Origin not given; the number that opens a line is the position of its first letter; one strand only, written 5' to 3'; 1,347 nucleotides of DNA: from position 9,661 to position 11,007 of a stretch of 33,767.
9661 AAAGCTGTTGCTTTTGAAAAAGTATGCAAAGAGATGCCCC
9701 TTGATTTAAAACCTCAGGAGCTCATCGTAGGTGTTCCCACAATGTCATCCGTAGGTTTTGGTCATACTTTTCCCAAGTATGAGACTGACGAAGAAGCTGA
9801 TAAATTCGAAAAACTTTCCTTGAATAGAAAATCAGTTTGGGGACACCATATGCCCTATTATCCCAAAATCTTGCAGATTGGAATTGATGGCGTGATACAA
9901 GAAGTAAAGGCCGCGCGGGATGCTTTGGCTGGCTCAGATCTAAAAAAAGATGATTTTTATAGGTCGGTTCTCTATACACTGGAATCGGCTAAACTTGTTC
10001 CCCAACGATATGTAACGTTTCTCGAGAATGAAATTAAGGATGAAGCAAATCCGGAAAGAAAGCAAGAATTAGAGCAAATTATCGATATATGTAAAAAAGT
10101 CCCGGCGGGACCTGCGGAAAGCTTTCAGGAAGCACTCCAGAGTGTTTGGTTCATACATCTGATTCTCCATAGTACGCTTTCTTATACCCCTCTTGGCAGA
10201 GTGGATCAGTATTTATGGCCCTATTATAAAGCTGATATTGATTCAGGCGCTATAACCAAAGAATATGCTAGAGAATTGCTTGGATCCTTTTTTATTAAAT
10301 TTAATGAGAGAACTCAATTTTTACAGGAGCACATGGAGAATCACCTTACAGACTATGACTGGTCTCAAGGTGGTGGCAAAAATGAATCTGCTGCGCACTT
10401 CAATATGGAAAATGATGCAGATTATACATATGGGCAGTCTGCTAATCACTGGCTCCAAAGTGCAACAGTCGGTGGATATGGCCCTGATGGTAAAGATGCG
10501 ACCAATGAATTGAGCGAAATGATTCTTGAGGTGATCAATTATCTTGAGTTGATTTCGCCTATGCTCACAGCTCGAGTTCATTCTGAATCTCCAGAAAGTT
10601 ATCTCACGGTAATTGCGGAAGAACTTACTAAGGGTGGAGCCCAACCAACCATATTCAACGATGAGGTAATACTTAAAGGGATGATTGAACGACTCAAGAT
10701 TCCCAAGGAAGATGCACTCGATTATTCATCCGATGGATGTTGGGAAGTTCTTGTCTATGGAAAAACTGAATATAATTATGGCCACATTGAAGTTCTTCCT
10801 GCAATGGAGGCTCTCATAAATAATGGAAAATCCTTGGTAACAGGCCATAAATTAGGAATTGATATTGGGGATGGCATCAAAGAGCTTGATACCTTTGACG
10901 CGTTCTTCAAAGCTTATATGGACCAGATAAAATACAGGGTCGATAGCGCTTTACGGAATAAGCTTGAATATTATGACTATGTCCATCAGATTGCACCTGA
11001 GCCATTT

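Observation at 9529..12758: Orphan glycyl radical enzyme with a Cys-Trp-Glu loop, attached to a sugar importer: candidate new GRE chemistry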

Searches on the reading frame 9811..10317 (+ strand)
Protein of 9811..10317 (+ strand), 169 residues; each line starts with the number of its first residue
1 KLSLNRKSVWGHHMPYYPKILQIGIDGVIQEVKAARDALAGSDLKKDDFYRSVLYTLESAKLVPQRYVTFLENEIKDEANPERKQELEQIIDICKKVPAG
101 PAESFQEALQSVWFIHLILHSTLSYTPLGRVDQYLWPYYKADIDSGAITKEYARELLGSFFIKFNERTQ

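Call 53: search_solved_structures(query=window:9811-10317:+, max_evalue=0.00001, show_alignments=5)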
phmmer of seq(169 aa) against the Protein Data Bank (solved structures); distinct sequences matched with E-value up to 0.00001: 30.
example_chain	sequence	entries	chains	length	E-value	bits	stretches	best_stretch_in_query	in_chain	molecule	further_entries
9f3w_A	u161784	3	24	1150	2.6e-30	108.9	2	15-166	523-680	Choline trimethylamine-lyase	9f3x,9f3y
5i2a_A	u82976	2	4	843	3.2e-27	98.9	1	11-166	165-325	Diol-dehydratase | Diol dehydratase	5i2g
8id1_A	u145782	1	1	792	1.5e-26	96.7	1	3-166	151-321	Formate C-acetyltransferase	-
7e7l_A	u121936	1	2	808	2.5e-24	89.5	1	13-168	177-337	Hydroxyphenylacetic acid decarboxylase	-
9rco_A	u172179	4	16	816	5.1e-23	85.2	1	11-166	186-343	Glycyl radical protein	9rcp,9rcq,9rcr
9ht9_A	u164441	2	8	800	9.7e-22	81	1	37-166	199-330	Choline trimethylamine-lyase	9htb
9r0v_A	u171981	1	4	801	9.8e-22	81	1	37-166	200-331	Choline trimethylamine-lyase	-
5fay_A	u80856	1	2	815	1e-21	81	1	37-166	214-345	Choline trimethylamine-lyase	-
5faw_A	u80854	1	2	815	1e-21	81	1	37-166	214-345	Choline trimethylamine-lyase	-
6vue_A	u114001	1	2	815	1e-21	81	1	37-166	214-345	Choline trimethylamine-lyase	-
5fav_A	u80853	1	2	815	1e-21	80.9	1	37-166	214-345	Choline trimethylamine-lyase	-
5kdp_A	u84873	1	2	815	1.1e-21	80.9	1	37-166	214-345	Choline trimethylamine-lyase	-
5fau_A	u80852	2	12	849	1.1e-21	80.9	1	37-166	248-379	Choline trimethylamine-lyase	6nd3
1r8w_A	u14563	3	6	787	1.2e-21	80.7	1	11-166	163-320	glycerol dehydratase | B12-independent glycerol dehydratase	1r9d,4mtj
2f3o_A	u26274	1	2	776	4.7e-21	78.8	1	12-166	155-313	pyruvate formate-lyase 2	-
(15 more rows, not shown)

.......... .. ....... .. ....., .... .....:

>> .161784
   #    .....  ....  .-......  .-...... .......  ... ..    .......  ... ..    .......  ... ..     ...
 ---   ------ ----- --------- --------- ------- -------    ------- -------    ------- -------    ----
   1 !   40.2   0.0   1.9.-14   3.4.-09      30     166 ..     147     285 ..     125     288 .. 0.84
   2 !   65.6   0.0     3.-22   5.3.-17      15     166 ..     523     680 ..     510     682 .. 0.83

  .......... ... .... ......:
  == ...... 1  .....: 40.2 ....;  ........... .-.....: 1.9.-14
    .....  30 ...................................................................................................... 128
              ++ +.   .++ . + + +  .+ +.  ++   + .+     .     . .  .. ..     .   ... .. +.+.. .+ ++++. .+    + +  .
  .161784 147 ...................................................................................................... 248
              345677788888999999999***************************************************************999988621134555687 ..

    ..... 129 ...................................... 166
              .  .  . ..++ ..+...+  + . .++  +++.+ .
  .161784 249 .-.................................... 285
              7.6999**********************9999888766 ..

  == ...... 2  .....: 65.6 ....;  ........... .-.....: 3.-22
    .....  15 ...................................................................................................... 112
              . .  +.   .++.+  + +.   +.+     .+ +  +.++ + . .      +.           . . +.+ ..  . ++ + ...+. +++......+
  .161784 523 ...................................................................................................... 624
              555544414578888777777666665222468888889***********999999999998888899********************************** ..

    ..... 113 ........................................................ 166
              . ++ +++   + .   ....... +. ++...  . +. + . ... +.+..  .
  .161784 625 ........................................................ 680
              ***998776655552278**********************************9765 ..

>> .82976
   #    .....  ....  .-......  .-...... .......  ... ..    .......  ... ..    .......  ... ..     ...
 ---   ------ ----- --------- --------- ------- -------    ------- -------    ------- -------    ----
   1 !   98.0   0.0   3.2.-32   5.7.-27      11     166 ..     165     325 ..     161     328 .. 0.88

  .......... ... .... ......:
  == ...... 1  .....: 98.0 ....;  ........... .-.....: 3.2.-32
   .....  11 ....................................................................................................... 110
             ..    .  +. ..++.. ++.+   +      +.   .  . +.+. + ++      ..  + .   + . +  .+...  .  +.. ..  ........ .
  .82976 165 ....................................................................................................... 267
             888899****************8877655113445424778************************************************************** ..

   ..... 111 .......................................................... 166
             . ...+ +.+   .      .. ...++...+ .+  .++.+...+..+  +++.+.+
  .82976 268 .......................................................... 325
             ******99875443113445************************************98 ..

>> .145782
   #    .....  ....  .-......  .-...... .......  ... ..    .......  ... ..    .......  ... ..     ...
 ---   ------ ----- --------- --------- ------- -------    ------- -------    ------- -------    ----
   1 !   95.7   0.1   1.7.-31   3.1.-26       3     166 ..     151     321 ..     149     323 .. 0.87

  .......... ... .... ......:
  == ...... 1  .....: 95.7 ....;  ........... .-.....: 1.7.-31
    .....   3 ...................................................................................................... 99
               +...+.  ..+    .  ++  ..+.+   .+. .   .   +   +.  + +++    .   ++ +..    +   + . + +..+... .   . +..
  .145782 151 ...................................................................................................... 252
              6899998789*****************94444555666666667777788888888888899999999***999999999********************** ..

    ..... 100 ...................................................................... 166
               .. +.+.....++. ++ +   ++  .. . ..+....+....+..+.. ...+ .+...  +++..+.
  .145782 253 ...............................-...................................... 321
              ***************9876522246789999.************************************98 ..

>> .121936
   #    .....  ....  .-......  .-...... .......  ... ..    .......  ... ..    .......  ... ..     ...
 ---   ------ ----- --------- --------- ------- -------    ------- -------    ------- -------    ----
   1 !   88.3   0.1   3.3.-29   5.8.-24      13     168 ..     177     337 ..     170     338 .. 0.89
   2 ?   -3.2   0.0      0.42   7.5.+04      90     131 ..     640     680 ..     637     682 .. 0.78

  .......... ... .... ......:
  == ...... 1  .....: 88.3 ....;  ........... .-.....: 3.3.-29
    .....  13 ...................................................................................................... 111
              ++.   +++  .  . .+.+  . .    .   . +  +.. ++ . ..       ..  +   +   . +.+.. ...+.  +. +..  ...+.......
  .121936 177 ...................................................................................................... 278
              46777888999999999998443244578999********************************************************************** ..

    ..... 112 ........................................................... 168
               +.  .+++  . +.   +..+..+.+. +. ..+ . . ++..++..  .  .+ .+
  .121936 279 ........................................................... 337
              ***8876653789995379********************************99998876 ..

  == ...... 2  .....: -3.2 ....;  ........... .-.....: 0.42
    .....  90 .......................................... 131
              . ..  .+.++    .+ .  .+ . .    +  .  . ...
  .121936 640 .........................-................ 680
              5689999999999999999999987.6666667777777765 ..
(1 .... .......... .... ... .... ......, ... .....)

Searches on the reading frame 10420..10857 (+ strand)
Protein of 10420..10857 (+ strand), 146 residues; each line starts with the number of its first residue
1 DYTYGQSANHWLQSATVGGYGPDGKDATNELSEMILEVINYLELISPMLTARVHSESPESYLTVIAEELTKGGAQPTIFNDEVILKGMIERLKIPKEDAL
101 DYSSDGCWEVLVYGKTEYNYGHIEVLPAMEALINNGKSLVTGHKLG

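Call 28: search_solved_structures(query=window:10420-10857:+, max_evalue=0.00001, show_alignments=5)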
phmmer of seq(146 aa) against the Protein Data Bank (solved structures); distinct sequences matched with E-value up to 0.00001: 28.
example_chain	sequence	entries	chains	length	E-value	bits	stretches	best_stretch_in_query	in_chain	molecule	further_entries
5ymr_B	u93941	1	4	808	4.7e-19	72.2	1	6-142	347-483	Formate acetyltransferase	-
6lon_B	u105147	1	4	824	2.3e-18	70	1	8-142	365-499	PFL2/glycerol dehydratase family glycyl radical enzyme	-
2f3o_A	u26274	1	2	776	2.4e-18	69.9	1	4-146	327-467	pyruvate formate-lyase 2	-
7kq3_A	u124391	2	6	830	5.7e-17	65.5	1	6-137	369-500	Isethionate sulfite-lyase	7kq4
1r8w_A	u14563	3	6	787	8.7e-17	64.9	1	12-136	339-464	glycerol dehydratase | B12-independent glycerol dehydratase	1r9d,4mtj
6vxc_A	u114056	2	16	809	1.4e-15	61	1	15-143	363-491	Trans-4-hydroxy-L-proline dehydratase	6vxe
9ht9_A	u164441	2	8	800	5.5e-14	55.8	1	16-144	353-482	Choline trimethylamine-lyase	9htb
9r0v_A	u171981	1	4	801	5.5e-14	55.8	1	16-144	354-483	Choline trimethylamine-lyase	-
6vue_A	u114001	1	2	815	5.7e-14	55.7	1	16-144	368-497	Choline trimethylamine-lyase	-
5fau_A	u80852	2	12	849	6.2e-14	55.6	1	16-144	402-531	Choline trimethylamine-lyase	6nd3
5faw_A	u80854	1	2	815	6.3e-14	55.6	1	16-144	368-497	Choline trimethylamine-lyase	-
5fay_A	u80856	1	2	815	6.5e-14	55.5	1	16-144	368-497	Choline trimethylamine-lyase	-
5fav_A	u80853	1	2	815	1.4e-13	54.4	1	16-144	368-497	Choline trimethylamine-lyase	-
5kdp_A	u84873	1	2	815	3.4e-13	53.2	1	16-144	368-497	Choline trimethylamine-lyase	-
9rco_A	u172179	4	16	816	1.2e-12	51.4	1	12-138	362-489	Glycyl radical protein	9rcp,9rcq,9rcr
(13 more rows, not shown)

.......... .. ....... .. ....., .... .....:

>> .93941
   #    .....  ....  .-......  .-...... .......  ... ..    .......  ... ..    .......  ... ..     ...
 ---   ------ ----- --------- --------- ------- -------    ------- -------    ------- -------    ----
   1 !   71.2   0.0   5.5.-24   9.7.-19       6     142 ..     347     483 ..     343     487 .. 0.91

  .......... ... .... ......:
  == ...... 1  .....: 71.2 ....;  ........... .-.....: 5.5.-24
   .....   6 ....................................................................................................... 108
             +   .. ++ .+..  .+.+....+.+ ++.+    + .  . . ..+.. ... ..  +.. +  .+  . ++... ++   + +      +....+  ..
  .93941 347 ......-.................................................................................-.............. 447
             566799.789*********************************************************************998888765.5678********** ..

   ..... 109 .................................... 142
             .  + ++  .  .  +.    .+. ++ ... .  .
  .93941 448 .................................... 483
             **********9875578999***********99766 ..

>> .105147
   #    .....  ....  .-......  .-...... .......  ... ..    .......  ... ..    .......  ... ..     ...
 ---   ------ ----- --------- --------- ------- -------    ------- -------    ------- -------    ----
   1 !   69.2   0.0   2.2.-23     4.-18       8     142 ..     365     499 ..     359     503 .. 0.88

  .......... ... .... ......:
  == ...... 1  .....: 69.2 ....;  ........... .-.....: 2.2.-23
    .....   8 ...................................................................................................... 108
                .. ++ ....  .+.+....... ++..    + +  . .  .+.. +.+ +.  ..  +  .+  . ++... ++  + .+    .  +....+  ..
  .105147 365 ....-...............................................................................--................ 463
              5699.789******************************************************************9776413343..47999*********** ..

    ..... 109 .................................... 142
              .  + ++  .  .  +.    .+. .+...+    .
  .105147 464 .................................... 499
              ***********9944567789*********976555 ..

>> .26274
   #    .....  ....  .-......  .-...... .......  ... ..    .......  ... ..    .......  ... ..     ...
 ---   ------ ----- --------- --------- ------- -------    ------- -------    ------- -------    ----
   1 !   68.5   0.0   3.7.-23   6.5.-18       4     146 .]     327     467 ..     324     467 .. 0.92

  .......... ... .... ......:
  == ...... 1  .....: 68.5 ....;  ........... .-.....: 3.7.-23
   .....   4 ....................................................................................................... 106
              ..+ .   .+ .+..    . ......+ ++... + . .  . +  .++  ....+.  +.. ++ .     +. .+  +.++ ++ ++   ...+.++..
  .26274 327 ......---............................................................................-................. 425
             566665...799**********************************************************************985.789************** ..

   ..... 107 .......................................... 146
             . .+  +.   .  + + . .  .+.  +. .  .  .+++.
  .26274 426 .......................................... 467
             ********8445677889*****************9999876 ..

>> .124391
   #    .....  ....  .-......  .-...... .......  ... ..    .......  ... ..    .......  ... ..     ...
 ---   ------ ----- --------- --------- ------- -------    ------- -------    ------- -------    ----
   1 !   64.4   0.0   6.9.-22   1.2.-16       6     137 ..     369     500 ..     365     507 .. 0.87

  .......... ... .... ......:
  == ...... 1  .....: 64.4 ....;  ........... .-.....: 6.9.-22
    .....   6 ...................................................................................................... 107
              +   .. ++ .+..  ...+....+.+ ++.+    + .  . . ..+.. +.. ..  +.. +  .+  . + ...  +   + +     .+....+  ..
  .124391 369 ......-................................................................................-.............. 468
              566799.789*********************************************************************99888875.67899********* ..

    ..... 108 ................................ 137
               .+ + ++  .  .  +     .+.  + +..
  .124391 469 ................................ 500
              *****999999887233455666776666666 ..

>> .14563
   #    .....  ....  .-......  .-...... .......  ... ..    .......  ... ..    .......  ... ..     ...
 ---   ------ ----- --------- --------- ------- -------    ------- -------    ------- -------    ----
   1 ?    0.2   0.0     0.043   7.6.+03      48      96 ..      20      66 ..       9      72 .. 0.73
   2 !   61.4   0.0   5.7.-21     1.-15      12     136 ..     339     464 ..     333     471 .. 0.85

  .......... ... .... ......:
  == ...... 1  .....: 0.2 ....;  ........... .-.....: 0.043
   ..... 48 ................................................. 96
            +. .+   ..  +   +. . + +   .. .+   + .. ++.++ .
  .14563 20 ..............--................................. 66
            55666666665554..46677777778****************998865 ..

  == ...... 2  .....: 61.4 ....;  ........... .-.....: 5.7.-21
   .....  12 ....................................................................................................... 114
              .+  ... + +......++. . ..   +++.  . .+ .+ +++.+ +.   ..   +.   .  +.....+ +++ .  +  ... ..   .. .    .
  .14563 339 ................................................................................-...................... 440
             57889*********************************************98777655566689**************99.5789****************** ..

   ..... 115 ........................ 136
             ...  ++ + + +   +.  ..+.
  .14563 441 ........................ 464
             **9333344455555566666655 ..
